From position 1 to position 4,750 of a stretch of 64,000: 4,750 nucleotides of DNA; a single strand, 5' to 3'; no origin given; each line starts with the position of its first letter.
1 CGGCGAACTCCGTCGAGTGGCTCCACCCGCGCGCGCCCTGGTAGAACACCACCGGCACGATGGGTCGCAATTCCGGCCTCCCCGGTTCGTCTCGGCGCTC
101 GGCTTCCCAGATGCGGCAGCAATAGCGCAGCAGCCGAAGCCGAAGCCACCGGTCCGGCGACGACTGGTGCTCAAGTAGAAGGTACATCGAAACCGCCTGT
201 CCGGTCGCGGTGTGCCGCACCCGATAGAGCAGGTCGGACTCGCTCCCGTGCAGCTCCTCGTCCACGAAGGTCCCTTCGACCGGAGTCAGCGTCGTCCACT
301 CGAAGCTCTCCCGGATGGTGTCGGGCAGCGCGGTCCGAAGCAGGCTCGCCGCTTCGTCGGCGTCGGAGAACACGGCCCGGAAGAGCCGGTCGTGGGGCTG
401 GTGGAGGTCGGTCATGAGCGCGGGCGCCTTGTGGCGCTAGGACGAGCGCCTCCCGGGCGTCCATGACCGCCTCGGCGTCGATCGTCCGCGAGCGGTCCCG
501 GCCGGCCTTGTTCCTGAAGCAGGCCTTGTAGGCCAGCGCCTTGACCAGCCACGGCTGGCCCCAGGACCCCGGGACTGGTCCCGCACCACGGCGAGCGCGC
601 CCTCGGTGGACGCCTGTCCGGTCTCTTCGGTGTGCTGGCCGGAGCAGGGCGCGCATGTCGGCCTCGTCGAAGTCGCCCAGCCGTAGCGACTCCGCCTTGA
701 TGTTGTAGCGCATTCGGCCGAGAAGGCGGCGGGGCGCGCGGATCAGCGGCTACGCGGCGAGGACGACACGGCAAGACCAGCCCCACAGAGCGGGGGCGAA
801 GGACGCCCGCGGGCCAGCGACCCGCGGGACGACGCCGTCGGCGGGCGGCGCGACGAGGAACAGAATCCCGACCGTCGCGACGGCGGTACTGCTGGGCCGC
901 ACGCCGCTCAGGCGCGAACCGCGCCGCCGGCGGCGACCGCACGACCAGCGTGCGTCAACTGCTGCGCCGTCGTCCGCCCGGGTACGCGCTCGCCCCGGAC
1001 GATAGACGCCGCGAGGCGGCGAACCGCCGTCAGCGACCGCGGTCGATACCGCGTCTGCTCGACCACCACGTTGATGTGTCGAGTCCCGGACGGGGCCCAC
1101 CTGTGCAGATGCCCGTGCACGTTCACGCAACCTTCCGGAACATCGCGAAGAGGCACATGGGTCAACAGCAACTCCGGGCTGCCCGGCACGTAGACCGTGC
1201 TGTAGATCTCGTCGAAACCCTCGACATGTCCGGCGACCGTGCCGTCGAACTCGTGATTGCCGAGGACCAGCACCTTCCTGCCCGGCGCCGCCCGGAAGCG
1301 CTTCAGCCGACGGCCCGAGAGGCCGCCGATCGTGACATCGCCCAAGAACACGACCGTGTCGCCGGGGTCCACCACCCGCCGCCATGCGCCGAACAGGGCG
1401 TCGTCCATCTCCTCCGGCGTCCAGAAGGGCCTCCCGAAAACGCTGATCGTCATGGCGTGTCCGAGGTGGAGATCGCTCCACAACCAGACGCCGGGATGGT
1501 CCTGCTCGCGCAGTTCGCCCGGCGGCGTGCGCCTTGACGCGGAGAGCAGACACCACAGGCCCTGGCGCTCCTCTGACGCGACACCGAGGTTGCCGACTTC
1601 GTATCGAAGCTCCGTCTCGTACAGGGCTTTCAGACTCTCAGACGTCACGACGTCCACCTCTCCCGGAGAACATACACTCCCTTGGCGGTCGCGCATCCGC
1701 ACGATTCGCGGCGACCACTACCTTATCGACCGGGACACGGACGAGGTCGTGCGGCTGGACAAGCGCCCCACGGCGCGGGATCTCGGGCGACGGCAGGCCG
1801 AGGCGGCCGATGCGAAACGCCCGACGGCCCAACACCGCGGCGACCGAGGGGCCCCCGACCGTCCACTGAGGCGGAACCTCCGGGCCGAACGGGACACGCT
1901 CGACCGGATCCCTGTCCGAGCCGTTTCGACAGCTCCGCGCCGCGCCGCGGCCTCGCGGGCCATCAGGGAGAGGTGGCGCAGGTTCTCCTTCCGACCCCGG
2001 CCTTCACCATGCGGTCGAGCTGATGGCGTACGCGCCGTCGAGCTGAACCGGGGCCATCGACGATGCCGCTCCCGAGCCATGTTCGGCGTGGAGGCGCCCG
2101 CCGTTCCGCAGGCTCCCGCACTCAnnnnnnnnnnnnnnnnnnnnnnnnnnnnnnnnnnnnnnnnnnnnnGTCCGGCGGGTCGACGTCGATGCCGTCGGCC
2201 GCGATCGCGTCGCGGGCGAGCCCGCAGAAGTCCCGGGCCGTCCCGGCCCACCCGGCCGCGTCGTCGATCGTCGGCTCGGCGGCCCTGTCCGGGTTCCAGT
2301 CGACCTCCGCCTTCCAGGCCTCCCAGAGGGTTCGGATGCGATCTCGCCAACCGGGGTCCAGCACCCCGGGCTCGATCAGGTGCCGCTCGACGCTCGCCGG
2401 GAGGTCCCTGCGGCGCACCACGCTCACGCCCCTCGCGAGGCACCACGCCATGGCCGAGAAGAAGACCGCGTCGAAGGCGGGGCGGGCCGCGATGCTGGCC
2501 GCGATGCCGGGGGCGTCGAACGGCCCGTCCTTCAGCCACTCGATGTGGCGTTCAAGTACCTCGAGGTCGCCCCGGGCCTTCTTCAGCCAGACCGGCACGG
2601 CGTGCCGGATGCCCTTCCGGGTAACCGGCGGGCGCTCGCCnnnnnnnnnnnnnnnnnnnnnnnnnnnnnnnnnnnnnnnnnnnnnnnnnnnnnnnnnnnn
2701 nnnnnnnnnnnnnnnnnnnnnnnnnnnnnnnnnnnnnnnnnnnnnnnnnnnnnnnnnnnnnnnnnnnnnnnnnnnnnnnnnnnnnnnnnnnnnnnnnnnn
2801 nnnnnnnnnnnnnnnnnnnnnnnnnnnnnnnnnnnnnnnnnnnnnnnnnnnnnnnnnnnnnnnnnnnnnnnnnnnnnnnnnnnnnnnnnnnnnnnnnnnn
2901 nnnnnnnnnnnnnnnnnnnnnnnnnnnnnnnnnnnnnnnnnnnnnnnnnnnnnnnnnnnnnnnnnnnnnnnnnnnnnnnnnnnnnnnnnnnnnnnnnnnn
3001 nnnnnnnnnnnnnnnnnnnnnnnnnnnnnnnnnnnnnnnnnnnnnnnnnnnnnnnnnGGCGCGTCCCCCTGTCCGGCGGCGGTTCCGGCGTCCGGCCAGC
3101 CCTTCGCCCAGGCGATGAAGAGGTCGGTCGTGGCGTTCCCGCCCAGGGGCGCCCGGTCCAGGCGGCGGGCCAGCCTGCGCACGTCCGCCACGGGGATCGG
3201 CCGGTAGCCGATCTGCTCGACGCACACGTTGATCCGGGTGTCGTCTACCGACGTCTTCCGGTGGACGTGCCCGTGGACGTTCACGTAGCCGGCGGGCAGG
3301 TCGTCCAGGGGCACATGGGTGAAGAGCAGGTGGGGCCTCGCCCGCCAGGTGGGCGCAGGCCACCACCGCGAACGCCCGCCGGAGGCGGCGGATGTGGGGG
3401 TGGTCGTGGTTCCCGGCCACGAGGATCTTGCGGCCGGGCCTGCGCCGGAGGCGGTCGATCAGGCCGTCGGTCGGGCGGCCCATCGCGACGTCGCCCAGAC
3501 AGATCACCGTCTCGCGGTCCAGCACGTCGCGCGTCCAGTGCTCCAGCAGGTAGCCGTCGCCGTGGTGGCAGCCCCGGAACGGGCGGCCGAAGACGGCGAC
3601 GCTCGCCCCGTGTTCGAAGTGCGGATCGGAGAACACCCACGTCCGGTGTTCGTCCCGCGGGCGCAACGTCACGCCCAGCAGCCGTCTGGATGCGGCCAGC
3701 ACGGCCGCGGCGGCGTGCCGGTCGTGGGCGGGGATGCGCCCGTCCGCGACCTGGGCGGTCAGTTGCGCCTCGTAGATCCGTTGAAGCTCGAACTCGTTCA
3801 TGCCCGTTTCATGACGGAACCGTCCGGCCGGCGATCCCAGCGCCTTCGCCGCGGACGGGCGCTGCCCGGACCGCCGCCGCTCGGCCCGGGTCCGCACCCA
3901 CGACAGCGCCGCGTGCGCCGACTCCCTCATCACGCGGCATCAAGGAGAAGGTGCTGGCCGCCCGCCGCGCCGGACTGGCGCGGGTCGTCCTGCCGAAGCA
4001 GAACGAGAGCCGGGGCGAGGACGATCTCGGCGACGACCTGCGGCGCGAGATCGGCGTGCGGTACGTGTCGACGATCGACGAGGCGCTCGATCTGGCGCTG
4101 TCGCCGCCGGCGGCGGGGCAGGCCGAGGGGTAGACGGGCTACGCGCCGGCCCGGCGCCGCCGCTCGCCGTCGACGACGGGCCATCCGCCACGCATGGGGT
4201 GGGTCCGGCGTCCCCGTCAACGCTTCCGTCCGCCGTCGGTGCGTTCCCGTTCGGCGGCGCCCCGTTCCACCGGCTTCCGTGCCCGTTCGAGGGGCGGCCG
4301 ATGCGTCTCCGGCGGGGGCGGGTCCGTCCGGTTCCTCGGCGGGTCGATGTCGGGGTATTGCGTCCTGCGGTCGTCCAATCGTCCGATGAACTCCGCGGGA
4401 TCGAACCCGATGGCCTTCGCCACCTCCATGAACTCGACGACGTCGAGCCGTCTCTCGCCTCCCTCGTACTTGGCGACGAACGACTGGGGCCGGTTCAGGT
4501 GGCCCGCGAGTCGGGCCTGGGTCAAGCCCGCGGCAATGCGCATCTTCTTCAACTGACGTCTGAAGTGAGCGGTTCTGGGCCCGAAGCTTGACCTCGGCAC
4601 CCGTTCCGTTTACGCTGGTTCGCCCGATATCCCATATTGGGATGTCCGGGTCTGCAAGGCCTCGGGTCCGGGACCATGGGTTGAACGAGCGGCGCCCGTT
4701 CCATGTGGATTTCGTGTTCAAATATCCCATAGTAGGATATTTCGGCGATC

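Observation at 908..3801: Metallophosphoesterase translationally coupled to a fused nucleotidyltransferase-HEPN protein, with a second MPE paralog next door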

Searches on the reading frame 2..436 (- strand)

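Call 60: search_protein_families(library=pfam, max_evalue=0.01, proteins=[window:2-436:-])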
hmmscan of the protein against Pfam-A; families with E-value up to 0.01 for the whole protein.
window:2-436:- (145 aa): 1 family
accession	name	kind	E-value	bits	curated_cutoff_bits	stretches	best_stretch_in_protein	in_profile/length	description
PF04754.18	Transposase_31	-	2.2e-36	125.8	21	1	13-144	1-129/203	Putative transposase, YhgA-like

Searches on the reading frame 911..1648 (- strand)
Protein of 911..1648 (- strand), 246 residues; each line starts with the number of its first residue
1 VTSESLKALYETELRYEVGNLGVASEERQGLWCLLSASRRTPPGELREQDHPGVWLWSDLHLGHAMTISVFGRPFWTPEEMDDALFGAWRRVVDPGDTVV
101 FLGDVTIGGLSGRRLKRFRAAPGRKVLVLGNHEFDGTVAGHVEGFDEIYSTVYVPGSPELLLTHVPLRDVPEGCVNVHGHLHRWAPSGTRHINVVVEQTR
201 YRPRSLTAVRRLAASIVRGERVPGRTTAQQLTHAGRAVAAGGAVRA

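Call 4: search_protein_families(library=pfam, max_evalue=0.1, proteins=[window:911-1648:-])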
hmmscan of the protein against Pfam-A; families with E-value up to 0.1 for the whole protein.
seq(246 aa): 1 family
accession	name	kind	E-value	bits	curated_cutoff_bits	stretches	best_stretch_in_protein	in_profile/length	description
PF00149.33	Metallophos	-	9.3e-07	29.9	21.5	1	55-203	4-131/191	Calcineurin-like phosphoesterase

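Call 5: search_protein_families(library=ncbifam, max_evalue=0.1, proteins=[window:911-1648:-])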
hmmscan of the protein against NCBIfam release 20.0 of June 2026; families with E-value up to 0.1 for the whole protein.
seq(246 aa): 1 family
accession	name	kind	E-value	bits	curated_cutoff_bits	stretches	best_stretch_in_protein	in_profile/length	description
TIGR04123.1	P_estr_lig_assc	hypoth_equivalog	0.0023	17.4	150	1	57-182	26-151/207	ligase-associated DNA damage response endonuclease PdeM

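Call 6: search_protein_families(library=padloc, max_evalue=0.1, proteins=[window:911-1648:-])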
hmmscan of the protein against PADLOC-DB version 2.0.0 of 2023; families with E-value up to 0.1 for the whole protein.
seq(246 aa): 0 families

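Call 31: search_protein_families(library=phrogs, max_evalue=0.01, proteins=[window:911-1648:-])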
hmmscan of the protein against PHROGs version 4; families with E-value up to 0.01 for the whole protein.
seq(246 aa): 1 family
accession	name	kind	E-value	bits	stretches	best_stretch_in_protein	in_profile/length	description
phrog_547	-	other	1.6e-34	120.1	1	51-226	28-212/245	phosphoesterase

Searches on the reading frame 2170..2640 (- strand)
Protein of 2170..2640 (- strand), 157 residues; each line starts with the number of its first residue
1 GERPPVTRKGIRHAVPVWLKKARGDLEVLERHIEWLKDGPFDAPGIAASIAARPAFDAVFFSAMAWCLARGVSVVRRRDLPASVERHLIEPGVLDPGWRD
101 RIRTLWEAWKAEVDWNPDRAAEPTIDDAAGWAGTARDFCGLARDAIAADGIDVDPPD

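Call 45: search_protein_representatives(protein=window:2170-2640:-)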
Query: 157 residues. Proteins with E-value up to 0.001 (for the whole library): 27; up to 1e-10: 14; up to 1e-30: 6. The best 27 are listed.
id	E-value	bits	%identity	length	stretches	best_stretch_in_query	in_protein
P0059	2.3e-65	235.9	74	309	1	1-155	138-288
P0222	4.9e-59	215.3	80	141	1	29-157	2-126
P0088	1.2e-47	178.2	77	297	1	1-116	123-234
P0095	2.1e-46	174.2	74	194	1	6-119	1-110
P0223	8.7e-43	162.4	57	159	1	6-155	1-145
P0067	2.5e-31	125.1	77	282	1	1-87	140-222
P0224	1.8e-30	122.3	49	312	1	1-153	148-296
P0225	5.9e-30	120.6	71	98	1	75-157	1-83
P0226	8.6e-22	94.1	75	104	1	97-157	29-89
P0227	3.4e-21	92.1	50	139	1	51-154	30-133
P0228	4.6e-20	88.4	75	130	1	57-111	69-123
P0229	1.4e-18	83.6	45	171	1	43-153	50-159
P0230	1.7e-15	73.5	69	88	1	104-157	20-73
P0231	4.9e-14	68.8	69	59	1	94-147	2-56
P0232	2.7e-10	56.6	81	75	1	112-148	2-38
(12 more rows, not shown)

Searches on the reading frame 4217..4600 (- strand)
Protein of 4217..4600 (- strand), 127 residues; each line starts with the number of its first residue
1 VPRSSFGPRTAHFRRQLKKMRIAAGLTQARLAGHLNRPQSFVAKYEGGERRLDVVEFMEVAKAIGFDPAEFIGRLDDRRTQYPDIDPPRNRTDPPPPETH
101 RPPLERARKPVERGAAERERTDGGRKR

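Call 33: search_protein_families(library=pfam, max_evalue=0.001, proteins=[window:4217-4600:-])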
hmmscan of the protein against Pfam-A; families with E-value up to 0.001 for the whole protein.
window:4217-4600:- (127 aa): 2 families
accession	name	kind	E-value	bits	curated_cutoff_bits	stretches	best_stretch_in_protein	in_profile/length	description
PF13560.12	HTH_31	-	1e-09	39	27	1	13-70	2-60/64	Helix-turn-helix domain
PF01381.28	HTH_3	-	5e-06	26.9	23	1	17-71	1-55/55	Helix-turn-helix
